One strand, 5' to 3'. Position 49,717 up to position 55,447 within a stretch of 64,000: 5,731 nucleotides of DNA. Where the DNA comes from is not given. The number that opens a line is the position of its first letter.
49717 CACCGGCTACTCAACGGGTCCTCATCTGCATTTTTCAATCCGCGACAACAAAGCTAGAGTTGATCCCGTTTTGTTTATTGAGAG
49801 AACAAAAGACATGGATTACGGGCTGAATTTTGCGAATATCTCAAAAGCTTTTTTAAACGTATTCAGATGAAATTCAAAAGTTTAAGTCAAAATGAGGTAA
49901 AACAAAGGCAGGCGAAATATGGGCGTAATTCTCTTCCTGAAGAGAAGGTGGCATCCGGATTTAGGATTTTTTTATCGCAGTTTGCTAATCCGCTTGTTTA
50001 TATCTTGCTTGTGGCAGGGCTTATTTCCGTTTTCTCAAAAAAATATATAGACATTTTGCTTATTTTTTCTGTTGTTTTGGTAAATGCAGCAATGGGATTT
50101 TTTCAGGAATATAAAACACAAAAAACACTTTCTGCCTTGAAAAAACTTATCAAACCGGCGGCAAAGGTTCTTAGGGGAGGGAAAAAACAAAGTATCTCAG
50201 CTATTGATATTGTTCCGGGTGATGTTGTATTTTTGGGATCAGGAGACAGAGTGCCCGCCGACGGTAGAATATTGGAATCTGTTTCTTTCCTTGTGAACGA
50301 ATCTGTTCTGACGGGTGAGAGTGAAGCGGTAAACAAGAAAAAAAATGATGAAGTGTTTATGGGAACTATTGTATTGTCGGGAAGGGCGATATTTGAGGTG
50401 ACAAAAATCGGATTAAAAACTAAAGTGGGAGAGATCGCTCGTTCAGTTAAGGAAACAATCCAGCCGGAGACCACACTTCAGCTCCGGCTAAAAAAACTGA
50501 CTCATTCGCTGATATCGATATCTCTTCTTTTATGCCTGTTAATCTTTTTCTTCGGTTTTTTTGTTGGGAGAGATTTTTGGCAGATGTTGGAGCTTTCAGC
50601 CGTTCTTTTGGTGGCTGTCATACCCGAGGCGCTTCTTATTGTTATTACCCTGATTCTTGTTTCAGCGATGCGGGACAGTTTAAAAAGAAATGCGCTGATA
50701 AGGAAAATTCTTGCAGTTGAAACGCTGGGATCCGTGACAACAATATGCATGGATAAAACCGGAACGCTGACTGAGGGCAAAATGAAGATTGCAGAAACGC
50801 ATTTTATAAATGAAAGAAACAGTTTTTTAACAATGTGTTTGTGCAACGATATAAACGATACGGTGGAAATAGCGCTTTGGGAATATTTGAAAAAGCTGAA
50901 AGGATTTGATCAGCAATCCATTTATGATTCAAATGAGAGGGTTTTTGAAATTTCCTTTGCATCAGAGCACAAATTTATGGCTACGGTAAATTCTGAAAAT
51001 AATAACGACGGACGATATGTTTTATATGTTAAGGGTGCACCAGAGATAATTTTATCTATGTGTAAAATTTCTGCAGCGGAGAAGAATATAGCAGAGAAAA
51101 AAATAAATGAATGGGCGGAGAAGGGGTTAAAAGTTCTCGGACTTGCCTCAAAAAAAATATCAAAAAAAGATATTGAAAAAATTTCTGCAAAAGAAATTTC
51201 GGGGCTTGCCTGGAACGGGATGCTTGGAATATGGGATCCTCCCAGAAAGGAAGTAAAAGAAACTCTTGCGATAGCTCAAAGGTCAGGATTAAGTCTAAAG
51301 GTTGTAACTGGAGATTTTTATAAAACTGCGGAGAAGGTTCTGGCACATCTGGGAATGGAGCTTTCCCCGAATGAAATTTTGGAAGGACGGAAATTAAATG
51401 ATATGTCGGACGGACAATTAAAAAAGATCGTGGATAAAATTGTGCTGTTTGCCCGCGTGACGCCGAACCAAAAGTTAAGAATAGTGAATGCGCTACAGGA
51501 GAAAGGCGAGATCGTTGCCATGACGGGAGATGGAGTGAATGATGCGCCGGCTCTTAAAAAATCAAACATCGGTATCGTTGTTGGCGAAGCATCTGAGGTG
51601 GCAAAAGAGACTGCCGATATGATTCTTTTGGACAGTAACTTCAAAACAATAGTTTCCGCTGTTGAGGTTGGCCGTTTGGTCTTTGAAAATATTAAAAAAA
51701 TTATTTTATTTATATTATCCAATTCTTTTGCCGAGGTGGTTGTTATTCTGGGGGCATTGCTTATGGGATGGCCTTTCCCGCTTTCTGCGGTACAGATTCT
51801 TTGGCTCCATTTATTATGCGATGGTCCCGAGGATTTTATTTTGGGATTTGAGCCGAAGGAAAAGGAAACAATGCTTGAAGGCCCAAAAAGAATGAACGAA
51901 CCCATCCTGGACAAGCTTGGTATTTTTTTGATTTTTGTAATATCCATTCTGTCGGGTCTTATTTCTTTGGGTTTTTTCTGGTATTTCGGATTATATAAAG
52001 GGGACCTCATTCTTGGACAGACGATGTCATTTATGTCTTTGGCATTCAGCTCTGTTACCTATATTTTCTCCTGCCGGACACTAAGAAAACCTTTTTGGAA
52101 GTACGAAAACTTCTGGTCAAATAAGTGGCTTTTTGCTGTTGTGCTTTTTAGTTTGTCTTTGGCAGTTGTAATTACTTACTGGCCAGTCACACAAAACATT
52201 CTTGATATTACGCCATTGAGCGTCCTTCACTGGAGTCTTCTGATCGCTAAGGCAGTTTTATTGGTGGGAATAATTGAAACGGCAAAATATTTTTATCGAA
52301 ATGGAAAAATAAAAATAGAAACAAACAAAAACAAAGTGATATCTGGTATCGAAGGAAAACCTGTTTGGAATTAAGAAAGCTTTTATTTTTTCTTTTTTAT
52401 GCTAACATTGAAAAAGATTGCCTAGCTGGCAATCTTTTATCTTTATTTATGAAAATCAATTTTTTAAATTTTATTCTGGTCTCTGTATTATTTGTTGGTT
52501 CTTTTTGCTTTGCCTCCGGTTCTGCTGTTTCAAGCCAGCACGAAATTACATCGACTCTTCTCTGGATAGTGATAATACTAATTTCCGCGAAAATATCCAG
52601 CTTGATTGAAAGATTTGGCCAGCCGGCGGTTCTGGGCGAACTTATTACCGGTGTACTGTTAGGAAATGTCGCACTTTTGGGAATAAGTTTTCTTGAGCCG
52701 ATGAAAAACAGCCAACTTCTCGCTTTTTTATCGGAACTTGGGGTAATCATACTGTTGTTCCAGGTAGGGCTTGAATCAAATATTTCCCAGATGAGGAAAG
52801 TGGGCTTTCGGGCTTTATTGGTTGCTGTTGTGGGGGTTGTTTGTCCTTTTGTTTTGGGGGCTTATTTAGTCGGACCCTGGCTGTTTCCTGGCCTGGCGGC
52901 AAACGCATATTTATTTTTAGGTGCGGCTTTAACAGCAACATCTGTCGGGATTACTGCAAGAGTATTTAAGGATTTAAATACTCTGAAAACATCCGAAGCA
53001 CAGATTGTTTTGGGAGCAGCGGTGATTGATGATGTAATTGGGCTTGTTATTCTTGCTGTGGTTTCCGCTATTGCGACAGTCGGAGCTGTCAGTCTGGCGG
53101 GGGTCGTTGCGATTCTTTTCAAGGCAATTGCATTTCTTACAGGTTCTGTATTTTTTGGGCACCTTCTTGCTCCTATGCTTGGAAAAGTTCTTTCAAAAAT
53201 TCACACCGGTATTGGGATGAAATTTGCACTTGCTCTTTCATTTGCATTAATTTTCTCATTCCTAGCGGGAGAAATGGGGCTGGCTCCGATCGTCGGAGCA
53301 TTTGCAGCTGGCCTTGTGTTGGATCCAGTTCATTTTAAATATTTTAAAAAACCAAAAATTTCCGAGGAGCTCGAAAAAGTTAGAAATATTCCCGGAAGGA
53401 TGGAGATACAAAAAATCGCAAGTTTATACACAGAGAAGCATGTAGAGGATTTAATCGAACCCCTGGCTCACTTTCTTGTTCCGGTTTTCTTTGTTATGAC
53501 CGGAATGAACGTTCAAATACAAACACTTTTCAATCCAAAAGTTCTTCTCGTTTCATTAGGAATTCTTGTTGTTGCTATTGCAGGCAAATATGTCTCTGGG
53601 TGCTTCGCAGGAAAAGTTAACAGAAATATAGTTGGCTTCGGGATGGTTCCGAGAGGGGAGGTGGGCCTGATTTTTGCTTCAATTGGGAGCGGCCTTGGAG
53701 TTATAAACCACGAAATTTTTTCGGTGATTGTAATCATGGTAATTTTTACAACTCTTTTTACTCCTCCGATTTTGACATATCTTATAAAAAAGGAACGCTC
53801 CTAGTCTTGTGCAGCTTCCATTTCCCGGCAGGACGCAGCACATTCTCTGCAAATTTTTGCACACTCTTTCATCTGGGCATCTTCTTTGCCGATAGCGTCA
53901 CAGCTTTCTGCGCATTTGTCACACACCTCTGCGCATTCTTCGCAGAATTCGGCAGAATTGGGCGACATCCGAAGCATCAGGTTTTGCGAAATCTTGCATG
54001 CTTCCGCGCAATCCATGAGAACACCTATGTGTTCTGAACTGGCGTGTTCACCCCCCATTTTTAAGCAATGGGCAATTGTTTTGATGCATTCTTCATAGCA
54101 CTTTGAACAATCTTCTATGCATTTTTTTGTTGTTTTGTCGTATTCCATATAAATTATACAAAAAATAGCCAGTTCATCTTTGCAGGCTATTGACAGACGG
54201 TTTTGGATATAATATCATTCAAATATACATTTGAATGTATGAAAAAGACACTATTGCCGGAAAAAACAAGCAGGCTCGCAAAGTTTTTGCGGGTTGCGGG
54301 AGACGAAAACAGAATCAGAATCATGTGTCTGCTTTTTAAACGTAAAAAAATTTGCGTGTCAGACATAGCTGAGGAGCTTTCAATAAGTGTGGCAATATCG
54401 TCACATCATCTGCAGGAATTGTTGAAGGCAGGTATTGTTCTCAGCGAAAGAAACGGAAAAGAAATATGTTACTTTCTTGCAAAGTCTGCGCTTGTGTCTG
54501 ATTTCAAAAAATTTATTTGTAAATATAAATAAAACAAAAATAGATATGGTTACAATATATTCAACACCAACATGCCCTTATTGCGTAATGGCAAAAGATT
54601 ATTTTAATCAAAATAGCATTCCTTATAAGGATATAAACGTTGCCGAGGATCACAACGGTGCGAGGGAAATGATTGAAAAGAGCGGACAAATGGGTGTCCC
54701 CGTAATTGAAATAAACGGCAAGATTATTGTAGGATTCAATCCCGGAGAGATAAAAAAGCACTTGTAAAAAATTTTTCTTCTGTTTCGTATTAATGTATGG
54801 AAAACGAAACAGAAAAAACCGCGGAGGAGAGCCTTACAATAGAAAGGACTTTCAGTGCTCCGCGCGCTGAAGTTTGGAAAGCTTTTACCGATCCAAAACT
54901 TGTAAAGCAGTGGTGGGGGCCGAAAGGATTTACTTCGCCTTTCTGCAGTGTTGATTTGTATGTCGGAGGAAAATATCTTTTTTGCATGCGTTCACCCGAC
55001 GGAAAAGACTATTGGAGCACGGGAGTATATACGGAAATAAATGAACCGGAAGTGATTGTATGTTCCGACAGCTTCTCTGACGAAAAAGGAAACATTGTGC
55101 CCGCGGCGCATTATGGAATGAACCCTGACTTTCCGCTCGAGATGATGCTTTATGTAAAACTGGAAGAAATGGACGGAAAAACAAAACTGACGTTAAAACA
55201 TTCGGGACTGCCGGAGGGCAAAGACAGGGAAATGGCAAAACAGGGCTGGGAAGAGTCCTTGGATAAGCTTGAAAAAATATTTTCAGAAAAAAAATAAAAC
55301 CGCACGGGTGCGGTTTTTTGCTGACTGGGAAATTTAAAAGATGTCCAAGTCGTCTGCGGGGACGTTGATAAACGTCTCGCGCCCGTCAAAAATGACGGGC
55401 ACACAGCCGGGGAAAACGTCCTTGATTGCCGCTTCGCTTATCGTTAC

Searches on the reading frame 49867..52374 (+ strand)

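Call 39: search_protein_families(library=pfam, proteins=[window:49867-52374:+], max_evalue=0.001)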
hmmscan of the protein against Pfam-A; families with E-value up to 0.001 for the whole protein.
window:49867-52374:+ (835 aa): 6 families
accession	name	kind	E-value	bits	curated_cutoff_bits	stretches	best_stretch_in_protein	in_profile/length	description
PF00122.25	E1-E2_ATPase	-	1.5e-52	178.2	28.1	1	93-273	1-180/181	E1-E2 ATPase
PF00689.26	Cation_ATPase_C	-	4.4e-41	141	27.3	1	636-809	1-175/175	Cation transporting ATPase, C-terminus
PF00702.32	Hydrolase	-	4.8e-20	73.2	26.4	1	291-565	2-189/191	haloacid dehalogenase-like hydrolase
PF13246.12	Cation_ATPase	-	2.1e-16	60.2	21.7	1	329-400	20-89/91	Cation transport ATPase (P-type)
PF00690.31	Cation_ATPase_N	-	7.6e-16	58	20.4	1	6-54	21-69/69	Cation transporter/ATPase, N-terminus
PF08282.18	Hydrolase_3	-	6.3e-05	23.3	20.9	1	539-595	195-251/255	haloacid dehalogenase-like hydrolase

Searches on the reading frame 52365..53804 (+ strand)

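Call 39: search_protein_families(library=pfam, proteins=[window:52365-53804:+], max_evalue=0.001)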
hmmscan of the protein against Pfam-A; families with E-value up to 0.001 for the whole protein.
window:52365-53804:+ (479 aa): 1 family
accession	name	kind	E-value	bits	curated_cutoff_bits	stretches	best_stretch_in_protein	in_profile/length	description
PF00999.27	Na_H_Exchanger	-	2.8e-59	201.3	26.2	1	71-473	3-372/375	Sodium/hydrogen exchanger, transmembrane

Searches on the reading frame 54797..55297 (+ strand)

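Call 39: search_protein_families(library=pfam, proteins=[window:54797-55297:+], max_evalue=0.001)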
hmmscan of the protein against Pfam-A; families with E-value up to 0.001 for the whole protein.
window:54797-55297:+ (166 aa): 1 family
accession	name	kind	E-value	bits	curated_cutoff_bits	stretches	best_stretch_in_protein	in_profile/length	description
PF08327.17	AHSA1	-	2.4e-32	112.2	22.1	1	21-162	2-124/125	Activator of Hsp90 ATPase homolog 1-like protein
